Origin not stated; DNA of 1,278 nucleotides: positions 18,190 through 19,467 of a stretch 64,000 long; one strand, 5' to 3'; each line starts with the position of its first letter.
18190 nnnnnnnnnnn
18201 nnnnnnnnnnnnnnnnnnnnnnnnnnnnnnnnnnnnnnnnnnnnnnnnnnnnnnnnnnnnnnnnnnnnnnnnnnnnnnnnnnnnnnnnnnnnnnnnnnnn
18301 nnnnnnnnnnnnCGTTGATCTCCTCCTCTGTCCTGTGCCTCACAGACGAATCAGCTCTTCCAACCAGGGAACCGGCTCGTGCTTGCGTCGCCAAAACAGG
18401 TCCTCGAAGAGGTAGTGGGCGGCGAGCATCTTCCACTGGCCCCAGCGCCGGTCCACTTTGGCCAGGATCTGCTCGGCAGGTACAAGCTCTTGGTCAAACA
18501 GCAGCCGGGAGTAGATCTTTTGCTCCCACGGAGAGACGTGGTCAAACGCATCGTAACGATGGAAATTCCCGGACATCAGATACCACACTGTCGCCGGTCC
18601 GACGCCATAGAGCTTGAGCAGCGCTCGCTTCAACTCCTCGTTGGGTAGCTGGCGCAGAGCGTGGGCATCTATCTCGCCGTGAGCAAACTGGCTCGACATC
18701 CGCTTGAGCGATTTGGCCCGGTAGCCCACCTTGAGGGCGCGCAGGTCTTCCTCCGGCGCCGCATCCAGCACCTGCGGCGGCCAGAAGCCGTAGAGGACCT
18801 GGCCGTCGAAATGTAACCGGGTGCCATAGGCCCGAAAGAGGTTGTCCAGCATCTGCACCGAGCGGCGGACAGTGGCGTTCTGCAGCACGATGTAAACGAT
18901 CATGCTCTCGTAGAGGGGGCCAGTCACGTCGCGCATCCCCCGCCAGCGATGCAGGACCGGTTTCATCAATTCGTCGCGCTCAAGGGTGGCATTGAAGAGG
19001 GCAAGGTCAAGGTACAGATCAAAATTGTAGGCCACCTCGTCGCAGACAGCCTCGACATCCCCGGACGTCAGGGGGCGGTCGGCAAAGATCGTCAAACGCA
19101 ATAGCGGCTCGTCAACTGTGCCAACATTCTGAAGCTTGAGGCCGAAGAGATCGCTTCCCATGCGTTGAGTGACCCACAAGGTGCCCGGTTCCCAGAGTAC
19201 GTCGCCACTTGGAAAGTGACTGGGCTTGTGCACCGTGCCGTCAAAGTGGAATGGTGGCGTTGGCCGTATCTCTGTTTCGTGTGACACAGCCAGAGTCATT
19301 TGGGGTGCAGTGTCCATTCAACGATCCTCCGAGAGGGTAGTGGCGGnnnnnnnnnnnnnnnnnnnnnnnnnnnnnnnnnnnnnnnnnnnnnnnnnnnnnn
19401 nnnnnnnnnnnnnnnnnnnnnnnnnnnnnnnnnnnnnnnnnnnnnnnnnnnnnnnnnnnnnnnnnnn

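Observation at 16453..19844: Three ClbS/DfsB domains in 3.4 kb, including a rare tandem-domain protein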

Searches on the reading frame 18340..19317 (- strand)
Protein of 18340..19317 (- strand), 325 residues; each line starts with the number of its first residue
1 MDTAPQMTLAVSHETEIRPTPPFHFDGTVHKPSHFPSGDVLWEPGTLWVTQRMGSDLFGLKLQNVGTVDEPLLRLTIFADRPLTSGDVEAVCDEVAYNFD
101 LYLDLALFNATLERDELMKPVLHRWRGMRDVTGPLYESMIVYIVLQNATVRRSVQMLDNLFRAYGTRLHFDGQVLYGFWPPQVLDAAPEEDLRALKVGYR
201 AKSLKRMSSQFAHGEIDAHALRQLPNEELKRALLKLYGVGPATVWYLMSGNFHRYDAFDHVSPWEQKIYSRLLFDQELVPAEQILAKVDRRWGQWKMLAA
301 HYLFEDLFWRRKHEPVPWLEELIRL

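Call 3: search_protein_families(library=pfam, proteins=[window:18340-19317:-], max_evalue=0.01)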
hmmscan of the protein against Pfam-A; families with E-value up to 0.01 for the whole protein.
window:18340-19317:- (325 aa): 1 family
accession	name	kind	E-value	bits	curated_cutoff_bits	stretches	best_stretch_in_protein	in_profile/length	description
PF00730.31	HhH-GPD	-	4.9e-05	24.1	26.2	1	142-253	3-67/108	HhH-GPD superfamily base excision DNA repair protein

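Call 4: search_protein_families(library=ncbifam, proteins=[window:18340-19317:-], max_evalue=0.01)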
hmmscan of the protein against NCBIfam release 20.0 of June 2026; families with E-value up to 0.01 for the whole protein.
window:18340-19317:- (325 aa): 1 family
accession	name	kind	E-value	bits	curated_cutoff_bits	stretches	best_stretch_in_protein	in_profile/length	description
TIGR00588.1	ogg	subfamily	1.2e-18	67.3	397.85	1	71-305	58-302/310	8-oxoguanine DNA-glycosylase (ogg)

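Call 32: search_solved_structures(query=window:18340-19317:-, max_evalue=0.1, show_alignments=3)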
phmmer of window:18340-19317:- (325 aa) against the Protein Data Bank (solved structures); distinct sequences matched with E-value up to 0.1: 39.
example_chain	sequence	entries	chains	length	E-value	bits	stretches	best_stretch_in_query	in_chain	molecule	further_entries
4ejy_A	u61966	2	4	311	1.1e-19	73.9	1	98-304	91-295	3-Methyladenine DNA glycosylase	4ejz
3f10_A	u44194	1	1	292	6.4e-17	64.9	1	98-304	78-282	8-oxoguanine-DNA-glycosylase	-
3i0x_A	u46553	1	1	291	6.4e-17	64.9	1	98-304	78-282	8-oxoguanine-DNA-glycosylase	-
3f0z_A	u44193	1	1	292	6.4e-17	64.9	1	98-304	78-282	8-oxoguanine-DNA-glycosylase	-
3i0w_A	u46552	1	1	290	6.4e-17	64.9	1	98-304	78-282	8-oxoguanine-DNA-glycosylase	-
6g3x_A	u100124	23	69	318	5.5e-07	32.2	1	99-242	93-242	N-glycosylase/DNA lyase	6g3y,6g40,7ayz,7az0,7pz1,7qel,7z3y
6w13_A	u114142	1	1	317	5.8e-07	32.2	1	84-244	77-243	N-glycosylase/DNA lyase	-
6w0r_A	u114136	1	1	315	1.3e-06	31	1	84-242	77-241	N-glycosylase/DNA lyase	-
6w0m_A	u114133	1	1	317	1.3e-06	31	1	84-242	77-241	N-glycosylase/DNA lyase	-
5an4_A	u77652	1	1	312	1.7e-06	30.7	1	84-242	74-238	N-GLYCOSYLASE/DNA LYASE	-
1ebm_A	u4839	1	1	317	1.7e-06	30.6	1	84-242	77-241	8-OXOGUANINE DNA GLYCOSYLASE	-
1fn7_A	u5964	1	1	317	1.7e-06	30.6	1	84-242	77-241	8-OXOGUANINE DNA GLYCOSYLASE 1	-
1n3c_A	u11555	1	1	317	1.7e-06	30.6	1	84-242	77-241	N-glycosylase/DNA lyase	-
1m3h_A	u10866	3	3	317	1.7e-06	30.6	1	84-242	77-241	8-Oxoguanine DNA Glycosylase | N-glycosylase/DNA lyase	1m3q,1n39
10mn_A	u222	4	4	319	1.7e-06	30.6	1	84-242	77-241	N-glycosylase/DNA lyase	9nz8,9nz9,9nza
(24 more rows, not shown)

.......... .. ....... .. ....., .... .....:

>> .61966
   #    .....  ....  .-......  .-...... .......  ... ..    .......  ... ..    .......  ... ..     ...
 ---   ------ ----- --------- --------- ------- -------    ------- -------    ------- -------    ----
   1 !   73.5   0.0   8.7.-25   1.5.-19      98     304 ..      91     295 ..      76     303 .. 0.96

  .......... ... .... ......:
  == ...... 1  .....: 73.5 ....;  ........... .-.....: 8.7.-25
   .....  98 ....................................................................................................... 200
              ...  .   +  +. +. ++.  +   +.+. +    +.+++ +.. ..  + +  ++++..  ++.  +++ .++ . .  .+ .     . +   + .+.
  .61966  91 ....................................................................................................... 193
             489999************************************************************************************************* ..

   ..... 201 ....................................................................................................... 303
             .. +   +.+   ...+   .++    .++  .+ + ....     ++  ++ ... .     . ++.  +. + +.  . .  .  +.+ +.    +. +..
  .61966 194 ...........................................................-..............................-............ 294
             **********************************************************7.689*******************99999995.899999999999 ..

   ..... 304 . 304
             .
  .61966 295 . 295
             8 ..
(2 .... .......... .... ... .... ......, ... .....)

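Call 58: find_homologous_proteins(query=window:18340-19317:-, max_evalue=0.00001)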
Query window:18340-19317:- (325 aa): 2946 proteins with E <= 0.00001 among 4954 candidates; the best 120 are listed.
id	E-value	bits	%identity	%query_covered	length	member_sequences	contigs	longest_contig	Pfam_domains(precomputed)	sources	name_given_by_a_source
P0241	5.2e-223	757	100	100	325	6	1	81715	-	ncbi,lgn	ncbi:MAG: hypothetical protein WBW48_21300 [Anaerolineae bacterium]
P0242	5.6e-206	701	90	100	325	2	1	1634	-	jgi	jgi:3-methyladenine DNA glycosylase/8-oxoguanine DNA glycosylase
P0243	9.2e-203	691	90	100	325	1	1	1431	-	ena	-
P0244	2.2e-183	627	84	100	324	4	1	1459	PF00730.32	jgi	-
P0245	3.6e-183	626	83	98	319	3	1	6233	-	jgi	jgi:3-methyladenine DNA glycosylase/8-oxoguanine DNA glycosylase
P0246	1.3e-176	605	81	100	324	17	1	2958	PF00730.32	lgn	-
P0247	3.7e-173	593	79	98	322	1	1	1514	-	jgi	jgi:3-methyladenine DNA glycosylase/8-oxoguanine DNA glycosylase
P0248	1.4e-171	588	79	98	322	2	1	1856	-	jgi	-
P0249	3.7e-171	587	78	99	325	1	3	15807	-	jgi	jgi:3-methyladenine DNA glycosylase/8-oxoguanine DNA glycosylase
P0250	7.5e-171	586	75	100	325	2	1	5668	-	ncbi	-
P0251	1.8e-170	585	77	100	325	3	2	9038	-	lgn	-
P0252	1.9e-170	584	78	98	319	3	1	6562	PF00730.32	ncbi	-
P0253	3.1e-170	584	78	98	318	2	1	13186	-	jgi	-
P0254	4.1e-170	583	77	98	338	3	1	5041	-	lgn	-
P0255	1.1e-169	582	79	98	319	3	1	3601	-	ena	-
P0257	2.6e-169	581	78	98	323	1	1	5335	PF00730.32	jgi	jgi:3-methyladenine DNA glycosylase/8-oxoguanine DNA glycosylase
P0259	4.7e-169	580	77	100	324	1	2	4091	PF00730.32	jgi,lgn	-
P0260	5.4e-167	573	76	98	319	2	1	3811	PF00730.32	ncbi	-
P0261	1.7e-165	568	75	98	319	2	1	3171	PF00730.32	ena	-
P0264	3.0e-164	564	75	98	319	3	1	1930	PF00730.32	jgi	jgi:3-methyladenine DNA glycosylase/8-oxoguanine DNA glycosylase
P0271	5.9e-156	537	73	98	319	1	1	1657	PF00730.32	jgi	-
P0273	6.7e-150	517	82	85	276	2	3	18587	PF00730.32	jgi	-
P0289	5.6e-136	471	77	84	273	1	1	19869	PF00730.32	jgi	-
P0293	8.6e-119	415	56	98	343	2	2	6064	PF00730.32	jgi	jgi:3-methyladenine DNA glycosylase/8-oxoguanine DNA glycosylase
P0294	1.5e-118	414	58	98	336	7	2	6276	PF00730.32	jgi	jgi:3-methyladenine DNA glycosylase/8-oxoguanine DNA glycosylase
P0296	3.4e-118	413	57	98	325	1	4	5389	PF00730.32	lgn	-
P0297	4.6e-118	412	57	98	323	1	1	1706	PF00730.32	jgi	jgi:3-methyladenine DNA glycosylase/8-oxoguanine DNA glycosylase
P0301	1.4e-116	407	60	96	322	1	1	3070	PF00730.32,PF06029.18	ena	-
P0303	2.1e-116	407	57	98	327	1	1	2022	PF00730.32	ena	-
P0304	3.0e-116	406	55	98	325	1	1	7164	PF00730.32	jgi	jgi:3-methyladenine DNA glycosylase/8-oxoguanine DNA glycosylase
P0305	5.0e-116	406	57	99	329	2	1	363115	PF00730.32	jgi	-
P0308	1.0e-115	405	58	98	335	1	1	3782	PF00730.32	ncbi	-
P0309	1.1e-115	404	55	99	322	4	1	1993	PF00730.32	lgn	-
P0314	7.0e-115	402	54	100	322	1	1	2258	PF00730.32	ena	-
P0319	9.1e-114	398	56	98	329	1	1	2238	PF00730.32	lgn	-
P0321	3.3e-113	396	55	96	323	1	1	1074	PF00730.32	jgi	jgi:3-methyladenine DNA glycosylase/8-oxoguanine DNA glycosylase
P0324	7.3e-113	395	57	95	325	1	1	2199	PF00730.32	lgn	-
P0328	6.2e-112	392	53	100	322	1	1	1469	PF00730.32,PF06029.18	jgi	jgi:3-methyladenine DNA glycosylase/8-oxoguanine DNA glycosylase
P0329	6.6e-112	392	57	96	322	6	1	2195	PF00730.32,PF06029.18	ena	-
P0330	7.3e-112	392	55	98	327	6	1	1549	PF00730.32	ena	-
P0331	7.6e-112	392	54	99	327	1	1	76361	PF00730.32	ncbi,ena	-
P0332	8.3e-112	392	53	98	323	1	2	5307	PF00730.32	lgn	-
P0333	1.0e-111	391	56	96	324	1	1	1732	PF00730.32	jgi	jgi:3-methyladenine DNA glycosylase/8-oxoguanine DNA glycosylase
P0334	1.1e-111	391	57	98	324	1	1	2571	PF00730.32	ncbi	-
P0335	1.6e-111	391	56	95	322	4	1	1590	PF00730.32,PF06029.18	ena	-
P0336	2.8e-111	390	55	98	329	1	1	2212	PF00730.32,PF06029.18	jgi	jgi:3-methyladenine DNA glycosylase/8-oxoguanine DNA glycosylase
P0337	3.5e-111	390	55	98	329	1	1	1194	PF00730.32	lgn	-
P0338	3.9e-111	390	55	98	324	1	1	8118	PF00730.32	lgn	-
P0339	5.7e-111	389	55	95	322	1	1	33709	PF00730.32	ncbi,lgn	-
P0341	9.5e-111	388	56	98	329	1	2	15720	PF00730.32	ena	-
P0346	4.1e-110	386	53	98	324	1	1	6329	PF00730.32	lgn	-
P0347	4.8e-110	386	56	94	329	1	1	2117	PF00730.32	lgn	-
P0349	6.4e-110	386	54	99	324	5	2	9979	PF00730.32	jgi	-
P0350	7.0e-110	385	54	98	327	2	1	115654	PF00730.32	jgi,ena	-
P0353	8.1e-110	385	53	98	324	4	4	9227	PF00730.32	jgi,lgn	-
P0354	8.5e-110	385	54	99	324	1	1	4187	PF00730.32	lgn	-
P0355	8.6e-110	385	54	98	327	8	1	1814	PF00730.32,PF06029.18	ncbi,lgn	-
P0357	1.2e-109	385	55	96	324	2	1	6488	PF00730.32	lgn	-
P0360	1.9e-109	384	56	95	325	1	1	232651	PF00730.32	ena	-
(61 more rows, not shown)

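Call 61: find_encoding_contigs(protein=P0241, flank=10000, max_places=2)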
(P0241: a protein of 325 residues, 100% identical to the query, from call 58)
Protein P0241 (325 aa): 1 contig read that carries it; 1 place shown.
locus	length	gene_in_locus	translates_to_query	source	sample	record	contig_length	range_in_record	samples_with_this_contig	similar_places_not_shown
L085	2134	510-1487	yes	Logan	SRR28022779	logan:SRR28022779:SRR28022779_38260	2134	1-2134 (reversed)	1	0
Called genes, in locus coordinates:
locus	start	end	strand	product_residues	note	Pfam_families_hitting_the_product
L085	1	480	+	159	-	?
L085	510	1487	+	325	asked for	-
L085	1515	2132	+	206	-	?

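Call 72: search_protein_families(library=padloc, proteins=[window:18340-19317:-], max_evalue=0.001)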
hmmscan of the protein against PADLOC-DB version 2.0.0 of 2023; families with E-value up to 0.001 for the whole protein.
window:18340-19317:- (325 aa): 0 families
